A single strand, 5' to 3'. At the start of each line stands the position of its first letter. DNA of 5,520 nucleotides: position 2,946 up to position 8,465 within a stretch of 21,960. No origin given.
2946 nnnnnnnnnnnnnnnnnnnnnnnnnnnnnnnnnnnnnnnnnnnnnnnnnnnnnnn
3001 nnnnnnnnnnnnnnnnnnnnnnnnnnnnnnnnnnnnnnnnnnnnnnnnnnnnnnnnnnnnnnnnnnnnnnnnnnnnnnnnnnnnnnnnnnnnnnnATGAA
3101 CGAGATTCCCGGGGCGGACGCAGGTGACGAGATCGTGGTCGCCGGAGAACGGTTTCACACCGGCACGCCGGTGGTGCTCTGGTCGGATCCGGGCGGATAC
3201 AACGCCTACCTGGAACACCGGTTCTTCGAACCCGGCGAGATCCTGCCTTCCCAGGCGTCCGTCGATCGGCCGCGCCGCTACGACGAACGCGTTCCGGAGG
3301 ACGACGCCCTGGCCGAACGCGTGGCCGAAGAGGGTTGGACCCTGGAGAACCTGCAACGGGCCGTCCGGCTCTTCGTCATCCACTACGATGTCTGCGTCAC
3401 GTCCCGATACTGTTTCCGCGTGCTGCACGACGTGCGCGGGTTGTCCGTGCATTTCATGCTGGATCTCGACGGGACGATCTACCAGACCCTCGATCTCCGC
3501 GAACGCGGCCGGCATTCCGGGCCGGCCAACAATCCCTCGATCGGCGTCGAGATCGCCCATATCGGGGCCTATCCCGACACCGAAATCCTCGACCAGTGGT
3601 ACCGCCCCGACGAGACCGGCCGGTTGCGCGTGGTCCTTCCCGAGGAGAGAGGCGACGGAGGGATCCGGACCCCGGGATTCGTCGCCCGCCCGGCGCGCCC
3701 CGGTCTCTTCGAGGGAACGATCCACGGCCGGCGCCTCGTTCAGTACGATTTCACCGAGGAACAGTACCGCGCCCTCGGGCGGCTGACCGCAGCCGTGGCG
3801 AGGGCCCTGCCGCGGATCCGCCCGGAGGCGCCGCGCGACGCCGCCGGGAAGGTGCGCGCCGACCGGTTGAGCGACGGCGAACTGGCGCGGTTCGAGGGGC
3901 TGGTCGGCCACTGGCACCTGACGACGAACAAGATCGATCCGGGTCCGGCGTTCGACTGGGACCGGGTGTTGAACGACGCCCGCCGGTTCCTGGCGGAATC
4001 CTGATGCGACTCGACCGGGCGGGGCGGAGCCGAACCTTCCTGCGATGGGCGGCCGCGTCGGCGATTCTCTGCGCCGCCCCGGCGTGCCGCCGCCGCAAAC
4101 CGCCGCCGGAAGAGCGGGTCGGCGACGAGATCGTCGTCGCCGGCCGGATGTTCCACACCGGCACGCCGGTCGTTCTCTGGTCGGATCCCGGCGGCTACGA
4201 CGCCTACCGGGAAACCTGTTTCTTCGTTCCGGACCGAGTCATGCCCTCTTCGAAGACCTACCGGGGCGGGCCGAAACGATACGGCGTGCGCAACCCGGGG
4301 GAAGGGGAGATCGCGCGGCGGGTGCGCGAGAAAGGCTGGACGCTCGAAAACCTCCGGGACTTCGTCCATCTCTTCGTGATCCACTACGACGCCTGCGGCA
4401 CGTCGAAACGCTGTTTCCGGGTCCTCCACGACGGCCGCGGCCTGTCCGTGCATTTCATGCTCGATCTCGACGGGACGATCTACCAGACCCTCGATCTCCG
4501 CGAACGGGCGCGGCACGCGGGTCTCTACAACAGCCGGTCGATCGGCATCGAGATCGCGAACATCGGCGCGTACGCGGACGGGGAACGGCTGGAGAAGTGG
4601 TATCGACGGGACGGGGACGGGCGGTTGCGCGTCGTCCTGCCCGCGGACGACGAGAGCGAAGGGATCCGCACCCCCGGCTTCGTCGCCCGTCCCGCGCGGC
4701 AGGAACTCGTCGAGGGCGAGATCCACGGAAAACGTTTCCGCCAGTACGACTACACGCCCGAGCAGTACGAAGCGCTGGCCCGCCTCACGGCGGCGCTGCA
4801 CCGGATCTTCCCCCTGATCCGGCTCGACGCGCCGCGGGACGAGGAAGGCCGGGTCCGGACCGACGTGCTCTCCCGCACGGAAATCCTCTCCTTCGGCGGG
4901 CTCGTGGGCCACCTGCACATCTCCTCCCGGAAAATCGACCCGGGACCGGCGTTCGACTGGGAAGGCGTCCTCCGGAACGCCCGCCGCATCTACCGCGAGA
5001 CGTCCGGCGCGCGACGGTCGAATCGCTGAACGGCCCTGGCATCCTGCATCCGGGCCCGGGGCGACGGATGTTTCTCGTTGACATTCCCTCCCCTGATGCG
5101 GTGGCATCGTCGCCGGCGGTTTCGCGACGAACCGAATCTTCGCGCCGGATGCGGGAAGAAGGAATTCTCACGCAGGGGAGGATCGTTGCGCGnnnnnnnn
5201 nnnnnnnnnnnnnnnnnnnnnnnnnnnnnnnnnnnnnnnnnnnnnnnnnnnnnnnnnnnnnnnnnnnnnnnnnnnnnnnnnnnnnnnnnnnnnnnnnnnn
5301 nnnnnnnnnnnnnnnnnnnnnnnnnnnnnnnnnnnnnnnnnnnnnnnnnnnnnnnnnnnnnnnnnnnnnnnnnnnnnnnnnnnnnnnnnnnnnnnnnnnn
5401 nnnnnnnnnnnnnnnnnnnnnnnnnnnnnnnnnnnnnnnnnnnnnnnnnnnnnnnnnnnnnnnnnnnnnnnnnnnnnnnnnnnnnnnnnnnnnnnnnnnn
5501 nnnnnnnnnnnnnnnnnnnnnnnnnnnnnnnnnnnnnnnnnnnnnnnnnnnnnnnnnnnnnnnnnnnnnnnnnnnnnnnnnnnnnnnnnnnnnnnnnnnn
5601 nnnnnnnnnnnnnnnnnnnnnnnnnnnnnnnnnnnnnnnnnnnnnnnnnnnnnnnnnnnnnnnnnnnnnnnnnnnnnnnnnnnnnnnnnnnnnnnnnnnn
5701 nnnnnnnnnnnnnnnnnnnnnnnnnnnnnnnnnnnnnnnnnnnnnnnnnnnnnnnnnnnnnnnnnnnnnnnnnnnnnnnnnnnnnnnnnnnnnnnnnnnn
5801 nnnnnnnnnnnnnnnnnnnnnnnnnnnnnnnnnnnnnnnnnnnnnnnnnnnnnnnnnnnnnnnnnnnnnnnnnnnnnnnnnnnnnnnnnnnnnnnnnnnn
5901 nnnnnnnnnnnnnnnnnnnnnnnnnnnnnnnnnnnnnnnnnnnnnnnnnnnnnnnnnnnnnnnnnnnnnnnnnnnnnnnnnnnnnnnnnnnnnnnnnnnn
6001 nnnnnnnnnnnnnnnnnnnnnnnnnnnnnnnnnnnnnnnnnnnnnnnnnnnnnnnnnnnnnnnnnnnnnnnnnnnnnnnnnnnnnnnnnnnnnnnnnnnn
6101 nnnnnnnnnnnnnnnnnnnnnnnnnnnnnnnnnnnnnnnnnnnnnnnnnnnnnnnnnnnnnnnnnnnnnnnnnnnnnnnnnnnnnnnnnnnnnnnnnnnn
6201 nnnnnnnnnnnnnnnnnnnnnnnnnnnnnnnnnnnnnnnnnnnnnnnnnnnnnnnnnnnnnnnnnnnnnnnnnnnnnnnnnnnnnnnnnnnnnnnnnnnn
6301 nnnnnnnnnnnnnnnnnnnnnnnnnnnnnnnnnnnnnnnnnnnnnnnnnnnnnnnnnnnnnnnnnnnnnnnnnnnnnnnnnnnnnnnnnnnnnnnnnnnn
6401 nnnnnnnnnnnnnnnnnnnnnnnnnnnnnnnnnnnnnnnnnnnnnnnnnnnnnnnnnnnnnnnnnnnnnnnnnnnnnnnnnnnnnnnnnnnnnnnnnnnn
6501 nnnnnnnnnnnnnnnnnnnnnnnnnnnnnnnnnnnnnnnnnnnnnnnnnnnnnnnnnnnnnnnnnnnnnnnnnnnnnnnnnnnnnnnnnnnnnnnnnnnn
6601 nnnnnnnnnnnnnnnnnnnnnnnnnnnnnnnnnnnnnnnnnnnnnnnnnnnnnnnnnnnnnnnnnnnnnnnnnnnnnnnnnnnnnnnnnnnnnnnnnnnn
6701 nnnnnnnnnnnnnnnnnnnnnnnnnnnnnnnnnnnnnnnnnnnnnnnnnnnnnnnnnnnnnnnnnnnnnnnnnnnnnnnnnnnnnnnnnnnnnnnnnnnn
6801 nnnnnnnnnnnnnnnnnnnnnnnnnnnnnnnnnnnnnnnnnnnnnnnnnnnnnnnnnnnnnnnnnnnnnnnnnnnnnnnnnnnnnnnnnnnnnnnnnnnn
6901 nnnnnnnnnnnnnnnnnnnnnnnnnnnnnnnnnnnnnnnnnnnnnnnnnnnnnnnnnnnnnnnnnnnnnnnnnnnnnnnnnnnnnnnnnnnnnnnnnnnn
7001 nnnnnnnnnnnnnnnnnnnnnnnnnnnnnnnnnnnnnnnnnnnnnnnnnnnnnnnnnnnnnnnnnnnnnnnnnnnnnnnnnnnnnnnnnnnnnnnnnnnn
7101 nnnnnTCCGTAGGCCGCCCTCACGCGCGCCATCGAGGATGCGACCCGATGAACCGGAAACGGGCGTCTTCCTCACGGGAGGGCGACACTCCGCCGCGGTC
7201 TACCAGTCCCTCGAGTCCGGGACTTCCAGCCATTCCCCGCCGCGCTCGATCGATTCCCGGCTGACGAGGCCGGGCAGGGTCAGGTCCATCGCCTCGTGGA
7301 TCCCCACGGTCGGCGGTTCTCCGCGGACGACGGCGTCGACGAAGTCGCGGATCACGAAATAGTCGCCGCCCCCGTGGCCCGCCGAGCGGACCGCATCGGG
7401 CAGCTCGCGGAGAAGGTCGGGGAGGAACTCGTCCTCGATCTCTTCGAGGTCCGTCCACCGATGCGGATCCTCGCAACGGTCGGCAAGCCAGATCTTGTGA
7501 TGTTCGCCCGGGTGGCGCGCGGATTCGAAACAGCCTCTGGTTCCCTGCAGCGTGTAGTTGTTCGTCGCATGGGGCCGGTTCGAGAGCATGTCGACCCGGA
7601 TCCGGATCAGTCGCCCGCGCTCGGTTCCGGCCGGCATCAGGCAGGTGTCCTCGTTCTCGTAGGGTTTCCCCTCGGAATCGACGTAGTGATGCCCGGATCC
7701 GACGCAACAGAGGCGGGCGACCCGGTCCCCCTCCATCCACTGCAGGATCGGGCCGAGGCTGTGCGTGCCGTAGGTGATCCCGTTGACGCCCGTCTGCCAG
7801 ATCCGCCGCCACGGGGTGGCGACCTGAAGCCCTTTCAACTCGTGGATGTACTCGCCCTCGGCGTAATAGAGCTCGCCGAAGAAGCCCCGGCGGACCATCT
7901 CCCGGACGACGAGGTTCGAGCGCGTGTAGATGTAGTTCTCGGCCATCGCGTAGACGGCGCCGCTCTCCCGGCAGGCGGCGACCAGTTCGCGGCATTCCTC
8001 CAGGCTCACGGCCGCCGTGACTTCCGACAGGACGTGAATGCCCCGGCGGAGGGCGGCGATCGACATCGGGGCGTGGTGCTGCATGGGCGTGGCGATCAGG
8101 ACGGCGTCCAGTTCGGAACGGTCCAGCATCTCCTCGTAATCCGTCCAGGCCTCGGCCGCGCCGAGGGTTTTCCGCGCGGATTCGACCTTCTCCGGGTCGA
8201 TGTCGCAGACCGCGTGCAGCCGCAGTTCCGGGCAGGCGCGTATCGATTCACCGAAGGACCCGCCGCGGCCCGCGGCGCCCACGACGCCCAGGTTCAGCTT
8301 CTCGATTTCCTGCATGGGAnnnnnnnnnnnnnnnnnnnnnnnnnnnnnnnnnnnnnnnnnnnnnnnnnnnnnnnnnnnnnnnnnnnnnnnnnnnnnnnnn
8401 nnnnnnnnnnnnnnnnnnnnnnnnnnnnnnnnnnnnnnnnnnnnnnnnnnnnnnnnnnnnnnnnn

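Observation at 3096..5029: Tandem Amidase_2 (PGRP-type) paralogs with gene-conversion tracts and different predicted localisation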

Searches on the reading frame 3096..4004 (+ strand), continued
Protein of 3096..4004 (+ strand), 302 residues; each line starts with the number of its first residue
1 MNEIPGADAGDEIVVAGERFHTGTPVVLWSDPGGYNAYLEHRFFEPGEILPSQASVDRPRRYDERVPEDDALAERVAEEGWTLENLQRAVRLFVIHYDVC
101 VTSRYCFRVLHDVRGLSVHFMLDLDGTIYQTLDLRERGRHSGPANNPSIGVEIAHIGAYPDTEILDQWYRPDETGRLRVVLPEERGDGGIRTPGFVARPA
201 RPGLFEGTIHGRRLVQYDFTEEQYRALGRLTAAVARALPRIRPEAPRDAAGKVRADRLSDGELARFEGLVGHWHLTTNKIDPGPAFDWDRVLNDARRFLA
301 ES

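Call 39: search_solved_structures(query=A1, max_evalue=0.001, show_alignments=4)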
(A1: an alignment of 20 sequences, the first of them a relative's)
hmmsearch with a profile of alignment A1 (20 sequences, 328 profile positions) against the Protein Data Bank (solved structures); distinct sequences matched with E-value up to 0.001: 6.
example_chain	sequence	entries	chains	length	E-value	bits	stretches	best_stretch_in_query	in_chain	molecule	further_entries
4bj4_A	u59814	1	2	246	1.6e-08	37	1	110-199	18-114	AMPDH2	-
4bol_A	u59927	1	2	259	1.9e-08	36.7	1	110-199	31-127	AMPDH2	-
4bpa_A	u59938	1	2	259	1.9e-08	36.7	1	110-199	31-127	AMPDH2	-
1j3g_A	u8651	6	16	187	3.2e-07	32.7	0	294-316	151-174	AmpD protein | 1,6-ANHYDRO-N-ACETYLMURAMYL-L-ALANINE AMIDASE AMPD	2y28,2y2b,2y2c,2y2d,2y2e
3rdr_A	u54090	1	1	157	0.00011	24.3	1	142-206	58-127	N-acetylmuramoyl-L-alanine amidase XlyA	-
3hmb_A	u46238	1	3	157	0.00017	23.7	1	142-206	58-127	N-acetylmuramoyl-L-alanine amidase xlyA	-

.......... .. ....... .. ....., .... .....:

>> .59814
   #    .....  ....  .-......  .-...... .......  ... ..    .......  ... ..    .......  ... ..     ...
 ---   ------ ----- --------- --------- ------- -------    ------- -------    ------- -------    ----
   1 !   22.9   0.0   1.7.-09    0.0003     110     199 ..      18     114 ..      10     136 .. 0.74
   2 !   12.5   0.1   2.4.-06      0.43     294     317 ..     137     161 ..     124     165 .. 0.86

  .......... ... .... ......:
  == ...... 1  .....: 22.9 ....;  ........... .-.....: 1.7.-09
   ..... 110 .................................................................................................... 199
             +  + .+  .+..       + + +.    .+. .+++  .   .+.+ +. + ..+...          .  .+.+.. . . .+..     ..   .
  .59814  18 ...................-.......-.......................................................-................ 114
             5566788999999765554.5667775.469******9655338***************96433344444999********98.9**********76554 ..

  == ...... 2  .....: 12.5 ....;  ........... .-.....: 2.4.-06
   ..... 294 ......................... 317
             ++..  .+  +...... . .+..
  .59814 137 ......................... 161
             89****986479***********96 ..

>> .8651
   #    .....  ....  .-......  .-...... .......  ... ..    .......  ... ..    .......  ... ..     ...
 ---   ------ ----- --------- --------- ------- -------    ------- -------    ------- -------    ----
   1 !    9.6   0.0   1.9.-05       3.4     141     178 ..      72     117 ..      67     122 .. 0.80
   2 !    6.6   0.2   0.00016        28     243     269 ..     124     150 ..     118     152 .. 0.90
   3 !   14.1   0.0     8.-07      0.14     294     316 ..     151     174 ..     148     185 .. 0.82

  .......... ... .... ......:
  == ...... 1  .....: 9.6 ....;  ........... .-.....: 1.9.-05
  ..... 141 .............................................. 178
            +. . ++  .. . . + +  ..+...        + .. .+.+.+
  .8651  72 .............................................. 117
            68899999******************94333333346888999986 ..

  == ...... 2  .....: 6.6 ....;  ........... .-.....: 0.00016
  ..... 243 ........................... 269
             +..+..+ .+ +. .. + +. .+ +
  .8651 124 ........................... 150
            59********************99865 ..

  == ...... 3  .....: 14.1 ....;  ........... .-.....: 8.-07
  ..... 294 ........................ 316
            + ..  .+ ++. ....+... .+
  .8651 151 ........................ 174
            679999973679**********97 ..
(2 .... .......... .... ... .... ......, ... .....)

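Call 49: fold_search(model_id=the predicted structure, library=pdb)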
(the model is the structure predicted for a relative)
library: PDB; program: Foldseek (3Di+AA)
matches with E <= 10: 140; with E <= 0.001: 17
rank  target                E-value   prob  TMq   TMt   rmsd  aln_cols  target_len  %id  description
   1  4bpa_A                1.1e-06  1.00  0.39  0.48   7.3       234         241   21  Crystal structure of AmpDh2 from Pseudomonas aeruginosa in complex with NAG-NAM-NAG-NAM tetrasaccharide (released 2013-07-17)
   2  2y28_C                1.6e-06  1.00  0.36  0.60   8.6       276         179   17  crystal structure of Se-Met AmpD derivative (released 2011-07-20)
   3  2y2b_B                1.8e-06  1.00  0.36  0.60   8.7       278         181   17  crystal structure of AmpD in complex with reaction products (released 2011-07-20)
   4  4bol_A                2.2e-06  1.00  0.39  0.48   7.5       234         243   21  Crystal structure of AmpDh2 from Pseudomonas aeruginosa in complex with pentapeptide (released 2013-07-17)
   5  2y28_B                2.4e-06  1.00  0.34  0.56   5.8       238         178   18  crystal structure of Se-Met AmpD derivative (released 2011-07-20)
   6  4bj4_A                2.7e-06  1.00  0.39  0.48   7.3       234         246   20  Structure of Pseudomonas aeruginosa amidase Ampdh2 (released 2013-07-24)
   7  2y2c_A                2.7e-06  1.00  0.34  0.56   5.3       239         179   17  crystal structure of AmpD Apoenzyme (released 2011-07-20)
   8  2y2c_C                2.8e-06  1.00  0.36  0.61   8.6       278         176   17  crystal structure of AmpD Apoenzyme (released 2011-07-20)
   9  2y28_A                3.6e-06  1.00  0.36  0.59   7.3       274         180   18  crystal structure of Se-Met AmpD derivative (released 2011-07-20)
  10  6fhg_A                1.8e-04  1.00  0.34  0.63   5.7       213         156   16  Crystal structure of the Ts2631 endolysin from Thermus scotoductus phage with the unique N-terminal moiety responsible (released 2019-01-30)
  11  6srt                  2.2e-04  1.00  0.35  0.67   4.4       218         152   12  Endolysine N-acetylmuramoyl-L-alanine amidase LysCS from Clostridium intestinale URNW (released 2020-09-30)
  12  3d2y_A                2.5e-04  1.00  0.37  0.44   5.3       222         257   15  Complex of the N-acetylmuramyl-L-alanine amidase AmiD from E.coli with the substrate anhydro-N-acetylmuramic acid-L-Al (released 2009-06-16)
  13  6ssc                  4.1e-04  1.00  0.34  0.66   4.8       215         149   12  N-acetylmuramoyl-L-alanine amidase LysC from Clostridium intestinale URNW (released 2020-09-30)
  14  2bh7                  5.9e-04  1.00  0.37  0.44   5.2       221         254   15  Crystal structure of a SeMet derivative of AmiD at 2.2 angstroms (released 2006-06-22)
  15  3d2z_A                6.7e-04  1.00  0.37  0.44   5.2       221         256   15  Complex of the N-acetylmuramyl-L-alanine amidase AmiD from E.coli with the product L-Ala-D-gamma-Glu-L-Lys (released 2009-06-16)
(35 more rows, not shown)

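Call 51: list_cluster_members(proteins=[P0001, P0008])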
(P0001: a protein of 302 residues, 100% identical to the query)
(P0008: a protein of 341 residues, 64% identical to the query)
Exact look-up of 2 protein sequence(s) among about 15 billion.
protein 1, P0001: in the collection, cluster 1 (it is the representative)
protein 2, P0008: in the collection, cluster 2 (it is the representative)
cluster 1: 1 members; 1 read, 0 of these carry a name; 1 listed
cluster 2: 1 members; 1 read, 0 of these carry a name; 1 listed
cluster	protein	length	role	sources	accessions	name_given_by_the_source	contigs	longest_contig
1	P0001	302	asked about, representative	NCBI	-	-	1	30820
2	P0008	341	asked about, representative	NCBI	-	-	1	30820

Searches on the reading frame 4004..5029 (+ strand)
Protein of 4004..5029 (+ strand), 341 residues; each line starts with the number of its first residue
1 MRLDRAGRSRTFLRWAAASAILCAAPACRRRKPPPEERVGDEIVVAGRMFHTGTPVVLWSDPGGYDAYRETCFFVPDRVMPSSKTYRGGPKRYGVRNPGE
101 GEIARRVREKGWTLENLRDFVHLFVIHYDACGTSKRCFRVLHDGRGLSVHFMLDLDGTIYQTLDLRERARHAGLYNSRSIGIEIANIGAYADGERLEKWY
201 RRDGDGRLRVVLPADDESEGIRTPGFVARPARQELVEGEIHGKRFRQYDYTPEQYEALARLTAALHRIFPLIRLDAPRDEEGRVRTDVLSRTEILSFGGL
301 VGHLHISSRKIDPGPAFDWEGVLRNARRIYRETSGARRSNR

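Call 4: search_protein_families(library=pfam, proteins=[window:4004-5029:+], max_evalue=1)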
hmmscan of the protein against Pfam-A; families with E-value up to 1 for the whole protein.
window:4004-5029:+ (341 aa): 2 families
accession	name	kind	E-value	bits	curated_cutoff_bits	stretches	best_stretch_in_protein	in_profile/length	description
PF01510.30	Amidase_2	-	9.9e-21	74.9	26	1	121-315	5-131/131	N-acetylmuramoyl-L-alanine amidase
PF14383.11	VARLMGL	-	0.031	14.3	21.2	1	214-229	4-19/32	DUF761-associated sequence motif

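Call 5: search_protein_families(library=ncbifam, proteins=[window:4004-5029:+], max_evalue=1)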
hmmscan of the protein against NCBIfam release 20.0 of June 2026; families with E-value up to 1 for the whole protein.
window:4004-5029:+ (341 aa): 1 family
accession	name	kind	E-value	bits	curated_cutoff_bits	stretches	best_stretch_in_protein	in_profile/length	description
NF008758.0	PRK11789.1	equivalog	2.3e-12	46.6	143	3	299-326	154-182/190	1,6-anhydro-N-acetylmuramyl-L-alanine amidase AmpD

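Call 9: search_solved_structures(query=window:4004-5026:+, max_evalue=1, show_alignments=2)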
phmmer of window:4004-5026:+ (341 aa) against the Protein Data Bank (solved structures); distinct sequences matched with E-value up to 1: 5.
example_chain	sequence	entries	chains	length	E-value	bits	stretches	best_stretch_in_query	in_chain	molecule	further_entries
4bj4_A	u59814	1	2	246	1.2e-07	33.9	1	112-213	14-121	AMPDH2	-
4bol_A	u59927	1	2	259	1.5e-07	33.6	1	112-213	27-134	AMPDH2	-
4bpa_A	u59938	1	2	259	1.5e-07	33.6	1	112-213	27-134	AMPDH2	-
1j3g_A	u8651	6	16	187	0.00076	21.4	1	288-320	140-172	AmpD protein | 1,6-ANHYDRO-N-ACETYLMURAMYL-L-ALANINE AMIDASE AMPD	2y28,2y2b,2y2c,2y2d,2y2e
3rdr_A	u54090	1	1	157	0.99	11.2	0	146-186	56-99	N-acetylmuramoyl-L-alanine amidase XlyA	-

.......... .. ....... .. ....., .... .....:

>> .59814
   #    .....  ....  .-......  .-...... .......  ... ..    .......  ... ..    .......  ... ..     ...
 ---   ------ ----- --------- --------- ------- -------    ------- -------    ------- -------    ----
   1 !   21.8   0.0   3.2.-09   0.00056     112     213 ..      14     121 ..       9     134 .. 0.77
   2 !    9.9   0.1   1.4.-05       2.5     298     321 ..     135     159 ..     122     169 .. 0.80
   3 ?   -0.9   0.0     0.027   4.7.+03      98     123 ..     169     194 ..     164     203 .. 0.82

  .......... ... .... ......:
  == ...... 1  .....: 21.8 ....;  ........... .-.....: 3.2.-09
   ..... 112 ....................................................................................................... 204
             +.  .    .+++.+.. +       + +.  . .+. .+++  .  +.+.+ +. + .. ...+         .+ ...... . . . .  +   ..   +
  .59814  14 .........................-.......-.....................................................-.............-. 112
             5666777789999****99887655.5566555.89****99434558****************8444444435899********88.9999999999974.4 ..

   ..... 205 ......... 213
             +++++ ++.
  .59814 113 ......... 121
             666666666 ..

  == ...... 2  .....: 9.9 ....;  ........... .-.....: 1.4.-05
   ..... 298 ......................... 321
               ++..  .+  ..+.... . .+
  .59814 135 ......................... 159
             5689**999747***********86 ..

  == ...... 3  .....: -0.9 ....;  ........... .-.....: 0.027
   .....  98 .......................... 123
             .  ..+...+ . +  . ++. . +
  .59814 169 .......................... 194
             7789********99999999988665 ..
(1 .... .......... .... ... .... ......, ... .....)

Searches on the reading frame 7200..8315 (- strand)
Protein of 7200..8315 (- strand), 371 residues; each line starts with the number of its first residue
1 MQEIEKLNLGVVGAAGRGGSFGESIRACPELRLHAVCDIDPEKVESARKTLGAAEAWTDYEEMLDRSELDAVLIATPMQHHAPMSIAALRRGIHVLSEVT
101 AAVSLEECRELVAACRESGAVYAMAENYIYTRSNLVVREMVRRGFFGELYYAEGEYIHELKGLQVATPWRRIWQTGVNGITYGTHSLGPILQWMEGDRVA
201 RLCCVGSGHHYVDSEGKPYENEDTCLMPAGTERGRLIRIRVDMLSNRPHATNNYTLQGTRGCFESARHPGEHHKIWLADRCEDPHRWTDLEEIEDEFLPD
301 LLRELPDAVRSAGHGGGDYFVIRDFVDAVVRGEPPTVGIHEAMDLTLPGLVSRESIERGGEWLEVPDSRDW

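Call 35: search_protein_families(library=pfam, proteins=[window:7200-8315:-], max_evalue=0.001)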
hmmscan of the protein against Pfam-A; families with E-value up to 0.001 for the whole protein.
window:7200-8315:- (371 aa): 5 families
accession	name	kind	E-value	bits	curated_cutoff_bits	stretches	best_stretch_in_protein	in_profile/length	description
PF01408.29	GFO_IDH_MocA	-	1.9e-21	77.4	24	1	8-124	2-118/120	Oxidoreductase family, NAD-binding Rossmann fold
PF21252.2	Glyco_hydro_109_C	-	1.5e-17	63.9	27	1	136-289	2-186/187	Glycosyl hydrolase 109, C-terminal domain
PF22725.1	GFO_IDH_MocA_C3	-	1e-06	29.2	27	1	137-263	4-123/124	GFO/IDH/MocA C-terminal domain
PF02894.22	GFO_IDH_MocA_C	-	3.9e-05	24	22.9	1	138-343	1-197/218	Oxidoreductase family, C-terminal alpha/beta domain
PF03447.22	NAD_binding_3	-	0.00053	21.1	24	1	30-120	21-111/116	Homoserine dehydrogenase, NAD binding domain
